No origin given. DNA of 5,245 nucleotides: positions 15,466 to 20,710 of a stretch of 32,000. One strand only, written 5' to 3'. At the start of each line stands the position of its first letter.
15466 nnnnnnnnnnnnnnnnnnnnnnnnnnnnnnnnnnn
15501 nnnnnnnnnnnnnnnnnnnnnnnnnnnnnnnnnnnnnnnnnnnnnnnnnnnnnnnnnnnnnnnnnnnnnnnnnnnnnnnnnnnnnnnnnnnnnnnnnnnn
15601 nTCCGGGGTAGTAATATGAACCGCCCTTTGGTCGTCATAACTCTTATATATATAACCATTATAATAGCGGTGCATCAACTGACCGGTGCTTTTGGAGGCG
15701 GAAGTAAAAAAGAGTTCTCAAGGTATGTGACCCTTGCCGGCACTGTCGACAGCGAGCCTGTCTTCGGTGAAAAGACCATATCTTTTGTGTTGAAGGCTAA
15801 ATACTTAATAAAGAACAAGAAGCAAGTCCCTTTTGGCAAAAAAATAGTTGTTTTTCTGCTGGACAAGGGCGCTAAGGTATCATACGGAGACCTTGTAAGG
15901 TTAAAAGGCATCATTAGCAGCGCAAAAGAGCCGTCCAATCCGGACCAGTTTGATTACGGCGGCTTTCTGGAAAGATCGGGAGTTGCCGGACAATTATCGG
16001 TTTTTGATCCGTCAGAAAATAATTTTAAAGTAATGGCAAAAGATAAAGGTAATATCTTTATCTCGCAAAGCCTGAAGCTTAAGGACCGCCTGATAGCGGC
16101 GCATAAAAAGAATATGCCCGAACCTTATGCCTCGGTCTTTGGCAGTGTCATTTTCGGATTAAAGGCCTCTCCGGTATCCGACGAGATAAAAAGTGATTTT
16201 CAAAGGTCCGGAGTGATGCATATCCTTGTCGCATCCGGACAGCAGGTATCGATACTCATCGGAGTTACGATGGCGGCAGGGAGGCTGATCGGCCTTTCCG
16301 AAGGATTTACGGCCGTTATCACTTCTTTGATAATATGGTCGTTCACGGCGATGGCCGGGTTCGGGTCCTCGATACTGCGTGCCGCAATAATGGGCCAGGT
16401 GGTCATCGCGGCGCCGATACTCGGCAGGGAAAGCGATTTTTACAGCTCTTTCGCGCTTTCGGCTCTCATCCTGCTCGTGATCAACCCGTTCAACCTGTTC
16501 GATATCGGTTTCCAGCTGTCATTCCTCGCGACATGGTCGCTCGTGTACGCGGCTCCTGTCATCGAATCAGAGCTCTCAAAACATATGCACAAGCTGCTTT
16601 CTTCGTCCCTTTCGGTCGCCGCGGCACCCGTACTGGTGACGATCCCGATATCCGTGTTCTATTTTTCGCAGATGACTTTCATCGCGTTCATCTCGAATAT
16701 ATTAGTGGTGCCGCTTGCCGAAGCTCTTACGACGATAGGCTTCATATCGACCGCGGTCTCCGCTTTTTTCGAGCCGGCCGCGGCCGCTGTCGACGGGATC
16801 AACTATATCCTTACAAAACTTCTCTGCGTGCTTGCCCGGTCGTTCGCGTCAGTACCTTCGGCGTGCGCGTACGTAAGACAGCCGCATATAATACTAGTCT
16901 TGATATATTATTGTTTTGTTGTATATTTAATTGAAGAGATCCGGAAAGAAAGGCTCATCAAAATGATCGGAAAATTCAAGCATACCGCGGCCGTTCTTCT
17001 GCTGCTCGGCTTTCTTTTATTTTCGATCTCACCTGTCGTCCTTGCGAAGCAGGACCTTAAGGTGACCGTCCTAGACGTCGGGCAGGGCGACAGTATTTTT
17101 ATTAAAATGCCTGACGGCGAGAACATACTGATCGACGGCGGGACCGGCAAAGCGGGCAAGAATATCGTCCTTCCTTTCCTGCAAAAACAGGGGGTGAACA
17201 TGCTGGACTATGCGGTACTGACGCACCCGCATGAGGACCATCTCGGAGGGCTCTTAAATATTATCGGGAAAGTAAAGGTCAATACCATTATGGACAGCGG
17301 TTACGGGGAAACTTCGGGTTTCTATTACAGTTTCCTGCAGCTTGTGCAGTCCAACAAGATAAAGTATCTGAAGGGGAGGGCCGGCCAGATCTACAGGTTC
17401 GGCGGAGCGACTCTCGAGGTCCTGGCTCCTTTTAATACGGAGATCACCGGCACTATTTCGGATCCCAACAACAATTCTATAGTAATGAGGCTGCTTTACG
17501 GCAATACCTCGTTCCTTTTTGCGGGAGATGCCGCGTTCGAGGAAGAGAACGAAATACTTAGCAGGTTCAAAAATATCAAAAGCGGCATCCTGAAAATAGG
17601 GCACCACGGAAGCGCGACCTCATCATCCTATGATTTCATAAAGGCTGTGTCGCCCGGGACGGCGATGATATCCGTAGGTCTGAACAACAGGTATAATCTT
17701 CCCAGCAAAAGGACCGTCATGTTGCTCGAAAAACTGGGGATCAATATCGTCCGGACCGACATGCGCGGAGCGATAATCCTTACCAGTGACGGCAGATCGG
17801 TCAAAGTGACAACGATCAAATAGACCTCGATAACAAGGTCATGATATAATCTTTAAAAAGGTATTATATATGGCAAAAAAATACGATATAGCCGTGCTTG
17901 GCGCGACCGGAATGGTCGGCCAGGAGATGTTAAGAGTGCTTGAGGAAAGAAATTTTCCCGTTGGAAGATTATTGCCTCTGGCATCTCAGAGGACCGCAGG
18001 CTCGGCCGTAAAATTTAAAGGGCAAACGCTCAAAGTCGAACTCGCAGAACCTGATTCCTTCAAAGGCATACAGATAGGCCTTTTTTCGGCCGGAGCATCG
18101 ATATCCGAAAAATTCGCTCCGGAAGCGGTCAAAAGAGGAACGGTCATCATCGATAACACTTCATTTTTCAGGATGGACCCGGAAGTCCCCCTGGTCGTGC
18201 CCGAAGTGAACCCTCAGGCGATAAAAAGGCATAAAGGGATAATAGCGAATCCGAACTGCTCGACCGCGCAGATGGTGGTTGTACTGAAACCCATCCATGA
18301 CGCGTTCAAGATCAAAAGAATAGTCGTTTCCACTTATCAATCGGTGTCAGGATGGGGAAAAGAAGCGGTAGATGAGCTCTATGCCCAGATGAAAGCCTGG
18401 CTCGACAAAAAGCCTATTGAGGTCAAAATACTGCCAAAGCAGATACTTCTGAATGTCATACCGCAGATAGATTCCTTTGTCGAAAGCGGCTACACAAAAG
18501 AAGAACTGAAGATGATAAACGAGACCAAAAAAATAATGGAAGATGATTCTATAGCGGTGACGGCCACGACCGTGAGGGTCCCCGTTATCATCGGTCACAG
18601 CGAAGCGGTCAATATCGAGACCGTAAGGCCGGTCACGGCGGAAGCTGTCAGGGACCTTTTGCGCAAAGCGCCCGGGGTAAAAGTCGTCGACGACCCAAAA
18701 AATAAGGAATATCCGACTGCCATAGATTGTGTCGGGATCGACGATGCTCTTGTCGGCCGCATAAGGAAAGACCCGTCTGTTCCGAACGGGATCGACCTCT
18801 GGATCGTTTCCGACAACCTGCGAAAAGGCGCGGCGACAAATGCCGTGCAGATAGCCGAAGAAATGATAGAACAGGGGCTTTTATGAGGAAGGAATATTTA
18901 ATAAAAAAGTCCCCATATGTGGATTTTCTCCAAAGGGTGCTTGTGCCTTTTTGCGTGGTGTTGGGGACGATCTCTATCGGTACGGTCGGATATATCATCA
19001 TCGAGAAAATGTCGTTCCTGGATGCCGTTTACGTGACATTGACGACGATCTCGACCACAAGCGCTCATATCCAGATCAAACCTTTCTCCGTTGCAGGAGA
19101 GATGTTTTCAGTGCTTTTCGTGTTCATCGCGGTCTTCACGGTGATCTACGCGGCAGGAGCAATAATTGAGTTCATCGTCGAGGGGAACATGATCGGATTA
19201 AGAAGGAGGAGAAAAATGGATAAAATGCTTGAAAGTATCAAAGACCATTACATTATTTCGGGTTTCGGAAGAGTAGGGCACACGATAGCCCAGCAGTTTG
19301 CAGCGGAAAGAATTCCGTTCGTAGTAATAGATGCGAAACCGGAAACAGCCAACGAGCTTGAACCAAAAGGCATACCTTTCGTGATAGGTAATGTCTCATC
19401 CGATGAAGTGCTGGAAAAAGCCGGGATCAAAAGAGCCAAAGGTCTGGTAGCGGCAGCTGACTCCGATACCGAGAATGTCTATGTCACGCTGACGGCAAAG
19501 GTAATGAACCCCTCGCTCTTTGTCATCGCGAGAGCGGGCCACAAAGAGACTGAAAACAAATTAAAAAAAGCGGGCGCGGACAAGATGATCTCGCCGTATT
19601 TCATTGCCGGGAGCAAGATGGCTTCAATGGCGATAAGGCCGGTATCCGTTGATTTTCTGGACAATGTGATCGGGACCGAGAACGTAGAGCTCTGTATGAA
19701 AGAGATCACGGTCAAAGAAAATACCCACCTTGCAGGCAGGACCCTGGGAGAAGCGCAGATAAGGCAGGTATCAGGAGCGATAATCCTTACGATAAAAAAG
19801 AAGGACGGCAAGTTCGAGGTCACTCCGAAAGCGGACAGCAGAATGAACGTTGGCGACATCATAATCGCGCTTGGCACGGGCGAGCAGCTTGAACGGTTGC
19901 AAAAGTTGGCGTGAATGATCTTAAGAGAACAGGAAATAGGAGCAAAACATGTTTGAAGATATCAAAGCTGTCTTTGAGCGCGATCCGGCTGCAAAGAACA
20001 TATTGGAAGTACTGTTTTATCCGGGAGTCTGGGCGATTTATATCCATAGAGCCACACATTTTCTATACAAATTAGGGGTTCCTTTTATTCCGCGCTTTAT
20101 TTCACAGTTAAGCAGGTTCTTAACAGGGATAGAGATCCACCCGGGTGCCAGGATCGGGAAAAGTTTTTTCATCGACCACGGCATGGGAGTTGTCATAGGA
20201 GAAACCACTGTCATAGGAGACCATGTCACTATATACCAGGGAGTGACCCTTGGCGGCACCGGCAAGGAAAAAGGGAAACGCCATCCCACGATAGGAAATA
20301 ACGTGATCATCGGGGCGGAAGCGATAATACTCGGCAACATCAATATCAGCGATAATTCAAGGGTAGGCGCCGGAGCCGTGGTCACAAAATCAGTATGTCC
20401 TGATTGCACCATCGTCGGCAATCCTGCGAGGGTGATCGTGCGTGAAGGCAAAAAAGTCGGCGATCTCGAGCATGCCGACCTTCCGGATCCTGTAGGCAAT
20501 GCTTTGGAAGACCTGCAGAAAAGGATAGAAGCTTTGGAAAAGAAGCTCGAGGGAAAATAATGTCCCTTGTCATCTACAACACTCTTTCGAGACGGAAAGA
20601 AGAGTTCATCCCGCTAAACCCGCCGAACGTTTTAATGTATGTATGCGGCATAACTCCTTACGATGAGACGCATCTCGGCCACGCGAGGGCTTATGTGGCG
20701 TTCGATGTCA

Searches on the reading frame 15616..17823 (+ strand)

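Call 67: search_protein_families(library=pfam, proteins=[window:15616-17823:+], max_evalue=0.00001)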
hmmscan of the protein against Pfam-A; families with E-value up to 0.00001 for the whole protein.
window:15616-17823:+ (735 aa): 4 families
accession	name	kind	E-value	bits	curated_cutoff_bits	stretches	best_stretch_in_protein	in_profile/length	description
PF03772.21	Competence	-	8e-52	176.7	23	1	185-439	7-264/270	Competence protein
PF00753.33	Lactamase_B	-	5.2e-22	79.2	22.7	1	487-688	2-195/196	Metallo-beta-lactamase superfamily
PF13567.11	DUF4131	-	8.2e-19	68.3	31.6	1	29-133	56-163/165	Domain of unknown function (DUF4131)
PF12706.13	Lactamase_B_2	-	4e-06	27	27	1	503-662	2-165/200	Beta-lactamase superfamily domain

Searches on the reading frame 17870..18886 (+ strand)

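Call 67: search_protein_families(library=pfam, proteins=[window:17870-18886:+], max_evalue=0.00001)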
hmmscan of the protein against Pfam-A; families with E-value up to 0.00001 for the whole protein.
window:17870-18886:+ (338 aa): 2 families
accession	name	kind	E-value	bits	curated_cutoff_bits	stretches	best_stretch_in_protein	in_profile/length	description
PF02774.23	Semialdhyde_dhC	-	3.6e-58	197.2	26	1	139-319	1-184/184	Semialdehyde dehydrogenase, dimerisation domain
PF01118.30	Semialdhyde_dh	-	6.3e-35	120.7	26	1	7-120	2-120/121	Semialdehyde dehydrogenase, NAD binding domain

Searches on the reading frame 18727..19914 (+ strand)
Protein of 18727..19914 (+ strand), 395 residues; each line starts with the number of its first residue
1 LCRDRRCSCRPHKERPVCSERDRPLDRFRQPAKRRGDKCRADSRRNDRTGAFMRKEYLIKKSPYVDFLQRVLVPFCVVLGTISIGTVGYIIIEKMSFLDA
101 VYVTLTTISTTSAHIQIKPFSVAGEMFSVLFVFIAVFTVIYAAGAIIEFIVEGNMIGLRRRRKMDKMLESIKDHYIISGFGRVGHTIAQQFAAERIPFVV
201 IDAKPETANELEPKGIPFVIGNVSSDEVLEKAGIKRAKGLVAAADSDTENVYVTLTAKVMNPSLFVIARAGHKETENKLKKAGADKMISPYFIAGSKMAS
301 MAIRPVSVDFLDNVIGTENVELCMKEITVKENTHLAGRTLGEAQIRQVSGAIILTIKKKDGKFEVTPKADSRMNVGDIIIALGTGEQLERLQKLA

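Call 67: search_protein_families(library=pfam, proteins=[window:18727-19914:+], max_evalue=0.00001)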
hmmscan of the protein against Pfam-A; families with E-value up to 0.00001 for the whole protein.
window:18727-19914:+ (395 aa): 2 families
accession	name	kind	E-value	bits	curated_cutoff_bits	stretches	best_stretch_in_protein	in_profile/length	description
PF02254.24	TrkA_N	-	6.9e-34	117.1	23.8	1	175-290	1-116/116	TrkA-N domain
PF02080.26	TrkA_C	-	6e-13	48.9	27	1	326-394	3-69/71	TrkA-C domain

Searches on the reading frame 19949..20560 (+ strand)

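Call 67: search_protein_families(library=pfam, proteins=[window:19949-20560:+], max_evalue=0.00001)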
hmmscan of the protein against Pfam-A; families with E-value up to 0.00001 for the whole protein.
window:19949-20560:+ (203 aa): 1 family
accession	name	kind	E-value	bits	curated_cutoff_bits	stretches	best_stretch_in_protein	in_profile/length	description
PF00132.30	Hexapep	-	1.2e-11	44.3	27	1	112-147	1-36/36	Bacterial transferase hexapeptide (six repeats)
